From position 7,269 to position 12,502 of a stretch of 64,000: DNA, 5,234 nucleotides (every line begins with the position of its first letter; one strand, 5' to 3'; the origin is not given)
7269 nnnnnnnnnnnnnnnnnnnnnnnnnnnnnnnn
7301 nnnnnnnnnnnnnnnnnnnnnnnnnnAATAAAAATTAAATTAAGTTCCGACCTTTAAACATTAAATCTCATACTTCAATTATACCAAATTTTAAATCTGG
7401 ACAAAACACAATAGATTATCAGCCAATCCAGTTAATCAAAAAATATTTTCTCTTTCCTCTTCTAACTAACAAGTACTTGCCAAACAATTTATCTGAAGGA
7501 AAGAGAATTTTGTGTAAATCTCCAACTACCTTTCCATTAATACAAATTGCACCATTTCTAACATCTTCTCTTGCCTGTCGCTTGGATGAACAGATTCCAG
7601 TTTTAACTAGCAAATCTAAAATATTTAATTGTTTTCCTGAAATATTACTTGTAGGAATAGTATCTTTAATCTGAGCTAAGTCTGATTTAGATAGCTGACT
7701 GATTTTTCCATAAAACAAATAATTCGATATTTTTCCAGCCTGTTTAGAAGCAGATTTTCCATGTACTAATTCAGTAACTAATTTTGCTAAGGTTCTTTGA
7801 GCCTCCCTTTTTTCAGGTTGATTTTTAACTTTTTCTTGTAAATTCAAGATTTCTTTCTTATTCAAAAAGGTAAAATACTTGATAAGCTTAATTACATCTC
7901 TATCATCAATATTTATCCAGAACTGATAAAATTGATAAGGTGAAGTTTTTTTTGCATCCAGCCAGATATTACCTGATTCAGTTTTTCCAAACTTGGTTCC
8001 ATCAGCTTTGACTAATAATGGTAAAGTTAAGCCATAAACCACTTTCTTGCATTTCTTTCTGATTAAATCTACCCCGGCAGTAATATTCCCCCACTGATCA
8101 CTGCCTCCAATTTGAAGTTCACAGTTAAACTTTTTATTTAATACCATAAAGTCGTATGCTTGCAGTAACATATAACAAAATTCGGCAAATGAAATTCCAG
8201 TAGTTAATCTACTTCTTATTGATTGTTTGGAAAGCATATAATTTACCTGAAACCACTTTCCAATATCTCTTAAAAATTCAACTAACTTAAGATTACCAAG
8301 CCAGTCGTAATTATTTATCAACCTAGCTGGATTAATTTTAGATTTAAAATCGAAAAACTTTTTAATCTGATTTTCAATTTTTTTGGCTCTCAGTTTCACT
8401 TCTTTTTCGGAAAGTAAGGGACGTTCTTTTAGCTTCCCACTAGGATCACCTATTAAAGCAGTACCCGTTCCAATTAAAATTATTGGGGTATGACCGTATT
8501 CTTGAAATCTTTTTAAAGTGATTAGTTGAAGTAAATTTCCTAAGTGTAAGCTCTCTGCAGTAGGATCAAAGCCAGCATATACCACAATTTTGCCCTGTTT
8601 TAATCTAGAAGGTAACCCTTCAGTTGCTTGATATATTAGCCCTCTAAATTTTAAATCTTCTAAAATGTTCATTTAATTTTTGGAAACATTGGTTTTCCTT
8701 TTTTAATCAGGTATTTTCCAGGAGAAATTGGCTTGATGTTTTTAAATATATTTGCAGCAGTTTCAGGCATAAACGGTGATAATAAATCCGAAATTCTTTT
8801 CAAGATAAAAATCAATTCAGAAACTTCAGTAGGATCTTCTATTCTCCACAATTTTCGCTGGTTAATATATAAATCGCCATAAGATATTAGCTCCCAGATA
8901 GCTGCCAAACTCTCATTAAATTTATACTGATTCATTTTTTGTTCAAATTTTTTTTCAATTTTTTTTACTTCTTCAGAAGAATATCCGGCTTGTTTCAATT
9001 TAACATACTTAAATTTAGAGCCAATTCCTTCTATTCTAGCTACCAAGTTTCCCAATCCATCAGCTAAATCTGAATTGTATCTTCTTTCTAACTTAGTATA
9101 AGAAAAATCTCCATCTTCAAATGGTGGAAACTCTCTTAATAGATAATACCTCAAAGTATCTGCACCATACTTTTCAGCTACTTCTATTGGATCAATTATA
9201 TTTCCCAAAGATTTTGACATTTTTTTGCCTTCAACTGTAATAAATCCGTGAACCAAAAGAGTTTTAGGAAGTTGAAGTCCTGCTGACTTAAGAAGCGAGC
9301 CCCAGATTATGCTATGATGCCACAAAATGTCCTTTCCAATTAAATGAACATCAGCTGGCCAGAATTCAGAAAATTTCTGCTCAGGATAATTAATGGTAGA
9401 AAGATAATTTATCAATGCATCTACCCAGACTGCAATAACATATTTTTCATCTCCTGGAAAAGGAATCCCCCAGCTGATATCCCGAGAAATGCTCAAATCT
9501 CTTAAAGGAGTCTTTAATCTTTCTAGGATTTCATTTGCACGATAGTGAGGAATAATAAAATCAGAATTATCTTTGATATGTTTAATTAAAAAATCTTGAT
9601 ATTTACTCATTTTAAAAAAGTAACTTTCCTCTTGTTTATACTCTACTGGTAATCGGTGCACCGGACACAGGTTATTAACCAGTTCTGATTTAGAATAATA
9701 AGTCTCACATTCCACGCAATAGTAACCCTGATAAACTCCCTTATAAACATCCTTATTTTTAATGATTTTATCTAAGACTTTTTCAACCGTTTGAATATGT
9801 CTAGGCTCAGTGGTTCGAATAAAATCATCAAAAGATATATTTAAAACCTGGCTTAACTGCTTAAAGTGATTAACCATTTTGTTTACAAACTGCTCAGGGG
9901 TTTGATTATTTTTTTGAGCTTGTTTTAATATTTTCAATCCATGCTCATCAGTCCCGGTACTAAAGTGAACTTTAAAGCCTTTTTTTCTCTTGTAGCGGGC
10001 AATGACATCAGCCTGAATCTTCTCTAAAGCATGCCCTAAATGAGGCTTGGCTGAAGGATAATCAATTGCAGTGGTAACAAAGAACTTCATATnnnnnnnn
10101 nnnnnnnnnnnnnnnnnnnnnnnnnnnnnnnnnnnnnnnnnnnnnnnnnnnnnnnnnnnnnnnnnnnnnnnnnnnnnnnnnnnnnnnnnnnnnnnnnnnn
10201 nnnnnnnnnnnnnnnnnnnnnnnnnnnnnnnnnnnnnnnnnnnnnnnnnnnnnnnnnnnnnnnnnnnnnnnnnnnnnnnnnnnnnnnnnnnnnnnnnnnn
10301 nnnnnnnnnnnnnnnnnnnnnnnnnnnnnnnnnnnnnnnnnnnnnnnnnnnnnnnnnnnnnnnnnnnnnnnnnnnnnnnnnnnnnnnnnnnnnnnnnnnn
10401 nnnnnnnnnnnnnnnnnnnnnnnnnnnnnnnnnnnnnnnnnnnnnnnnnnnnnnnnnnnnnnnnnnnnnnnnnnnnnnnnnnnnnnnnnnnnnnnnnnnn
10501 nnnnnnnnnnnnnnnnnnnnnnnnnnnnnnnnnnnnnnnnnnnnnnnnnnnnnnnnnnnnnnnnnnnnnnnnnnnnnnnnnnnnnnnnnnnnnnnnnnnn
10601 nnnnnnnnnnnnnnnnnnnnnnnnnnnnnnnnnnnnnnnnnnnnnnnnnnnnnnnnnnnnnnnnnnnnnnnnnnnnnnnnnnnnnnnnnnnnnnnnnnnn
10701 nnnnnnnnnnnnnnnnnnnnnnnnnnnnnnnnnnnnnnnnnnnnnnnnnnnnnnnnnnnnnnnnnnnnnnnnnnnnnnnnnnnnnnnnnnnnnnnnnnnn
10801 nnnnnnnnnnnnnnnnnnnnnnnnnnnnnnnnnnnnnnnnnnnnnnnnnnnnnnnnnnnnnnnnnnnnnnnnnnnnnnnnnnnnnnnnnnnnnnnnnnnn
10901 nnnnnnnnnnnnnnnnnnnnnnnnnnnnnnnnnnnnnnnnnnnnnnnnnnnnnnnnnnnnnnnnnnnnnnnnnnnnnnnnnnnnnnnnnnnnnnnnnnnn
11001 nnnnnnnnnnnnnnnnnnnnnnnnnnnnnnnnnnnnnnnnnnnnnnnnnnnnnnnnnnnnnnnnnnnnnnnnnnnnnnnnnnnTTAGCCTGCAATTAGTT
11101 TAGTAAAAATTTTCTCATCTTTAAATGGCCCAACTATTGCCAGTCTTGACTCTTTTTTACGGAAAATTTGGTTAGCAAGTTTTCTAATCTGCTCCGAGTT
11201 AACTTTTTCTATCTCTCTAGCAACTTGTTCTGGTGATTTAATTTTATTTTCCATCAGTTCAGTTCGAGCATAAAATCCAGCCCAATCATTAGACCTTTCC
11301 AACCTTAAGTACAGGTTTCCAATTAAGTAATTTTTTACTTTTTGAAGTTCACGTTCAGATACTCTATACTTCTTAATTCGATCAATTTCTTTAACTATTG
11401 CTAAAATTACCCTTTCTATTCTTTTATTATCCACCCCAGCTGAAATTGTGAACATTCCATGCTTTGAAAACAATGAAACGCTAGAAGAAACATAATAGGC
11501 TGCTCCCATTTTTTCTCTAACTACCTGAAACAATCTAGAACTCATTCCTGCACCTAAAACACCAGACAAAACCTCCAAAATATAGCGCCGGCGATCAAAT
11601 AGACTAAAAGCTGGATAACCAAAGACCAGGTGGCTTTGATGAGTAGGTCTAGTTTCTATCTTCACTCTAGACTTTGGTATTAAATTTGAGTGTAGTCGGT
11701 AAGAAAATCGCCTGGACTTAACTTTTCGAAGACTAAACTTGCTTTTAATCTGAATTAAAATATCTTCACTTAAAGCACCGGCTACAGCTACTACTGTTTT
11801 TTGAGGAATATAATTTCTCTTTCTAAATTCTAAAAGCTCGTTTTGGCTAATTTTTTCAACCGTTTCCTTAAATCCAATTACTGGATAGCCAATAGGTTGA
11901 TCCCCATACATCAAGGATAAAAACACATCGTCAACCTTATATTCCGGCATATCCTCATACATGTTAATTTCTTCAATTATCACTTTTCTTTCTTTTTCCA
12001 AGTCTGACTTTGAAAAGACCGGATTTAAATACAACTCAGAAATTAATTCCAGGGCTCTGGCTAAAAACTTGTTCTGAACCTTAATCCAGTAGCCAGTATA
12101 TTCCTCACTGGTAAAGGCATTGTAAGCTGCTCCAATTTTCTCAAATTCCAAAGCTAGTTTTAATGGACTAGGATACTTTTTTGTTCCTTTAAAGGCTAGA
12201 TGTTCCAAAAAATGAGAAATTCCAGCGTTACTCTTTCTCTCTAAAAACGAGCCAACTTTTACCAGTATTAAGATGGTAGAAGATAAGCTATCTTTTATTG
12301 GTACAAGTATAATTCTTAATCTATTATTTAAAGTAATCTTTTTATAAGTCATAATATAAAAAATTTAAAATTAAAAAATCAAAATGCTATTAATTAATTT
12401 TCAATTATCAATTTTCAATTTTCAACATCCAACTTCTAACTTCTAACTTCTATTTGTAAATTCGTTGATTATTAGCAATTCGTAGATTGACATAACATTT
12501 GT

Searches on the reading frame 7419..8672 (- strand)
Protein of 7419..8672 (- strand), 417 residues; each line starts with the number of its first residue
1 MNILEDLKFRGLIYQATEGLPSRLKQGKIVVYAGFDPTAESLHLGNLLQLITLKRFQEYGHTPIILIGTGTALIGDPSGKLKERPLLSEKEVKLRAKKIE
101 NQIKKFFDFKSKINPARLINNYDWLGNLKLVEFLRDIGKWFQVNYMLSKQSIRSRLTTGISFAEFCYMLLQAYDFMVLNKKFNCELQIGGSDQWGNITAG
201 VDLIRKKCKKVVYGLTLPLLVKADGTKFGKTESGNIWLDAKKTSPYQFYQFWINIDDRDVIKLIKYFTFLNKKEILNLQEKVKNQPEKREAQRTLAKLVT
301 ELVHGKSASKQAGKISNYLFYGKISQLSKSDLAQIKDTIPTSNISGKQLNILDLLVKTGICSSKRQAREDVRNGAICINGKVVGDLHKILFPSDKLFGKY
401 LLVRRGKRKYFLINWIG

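Call 72: search_protein_families(library=pfam, proteins=[window:7419-8672:-], max_evalue=0.00001)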
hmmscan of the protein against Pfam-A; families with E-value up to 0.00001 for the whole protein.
window:7419-8672:- (417 aa): 3 families
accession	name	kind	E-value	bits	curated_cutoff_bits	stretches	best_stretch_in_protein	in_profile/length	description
PF00579.31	tRNA-synt_1b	-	5.1e-86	289.1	21.1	1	26-320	3-291/292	tRNA synthetases class I (W and Y)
PF22421.1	SYY_C-terminal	-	1.2e-27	96.1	27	1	331-413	1-83/83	Tyrosine--tRNA ligase SYY-like C-terminal domain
PF01479.30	S4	-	5.4e-09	36.1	22.8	1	353-393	5-45/48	S4 domain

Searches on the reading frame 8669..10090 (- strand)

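Call 72: search_protein_families(library=pfam, proteins=[window:8669-10090:-], max_evalue=0.00001)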
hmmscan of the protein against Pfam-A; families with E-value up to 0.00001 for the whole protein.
window:8669-10090:- (473 aa): 5 families
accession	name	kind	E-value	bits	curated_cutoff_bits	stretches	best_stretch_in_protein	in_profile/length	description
PF09334.17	tRNA-synt_1g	-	3e-107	359.2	20.1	2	134-353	161-390/391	tRNA synthetases class I (M)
PF00133.28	tRNA-synt_1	-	2.6e-42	145.5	22.7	2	11-212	33-244/414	tRNA synthetases class I (I, L, M and V)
PF01406.26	tRNA-synt_1e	-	9.7e-22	78.1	27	2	15-135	22-142/301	tRNA synthetases class I (C) catalytic domain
PF08264.19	Anticodon_1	-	4.6e-07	30.3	25.1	1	374-450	7-88/148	Anticodon-binding domain of tRNA ligase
PF01921.24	tRNA-synt_1f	-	6.4e-06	25.8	27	0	271-322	263-314/360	tRNA synthetases class I (K)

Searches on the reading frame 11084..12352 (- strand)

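Call 72: search_protein_families(library=pfam, proteins=[window:11084-12352:-], max_evalue=0.00001)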
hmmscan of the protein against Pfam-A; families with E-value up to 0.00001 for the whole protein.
window:11084-12352:- (422 aa): 2 families
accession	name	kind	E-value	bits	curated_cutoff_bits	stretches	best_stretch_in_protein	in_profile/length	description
PF00675.25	Peptidase_M16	-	6.9e-39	133.5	22.3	1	23-159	11-146/149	Insulinase (Peptidase family M16)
PF05193.26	Peptidase_M16_C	-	1.5e-33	116.6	23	1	167-342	1-180/181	Peptidase M16 inactive domain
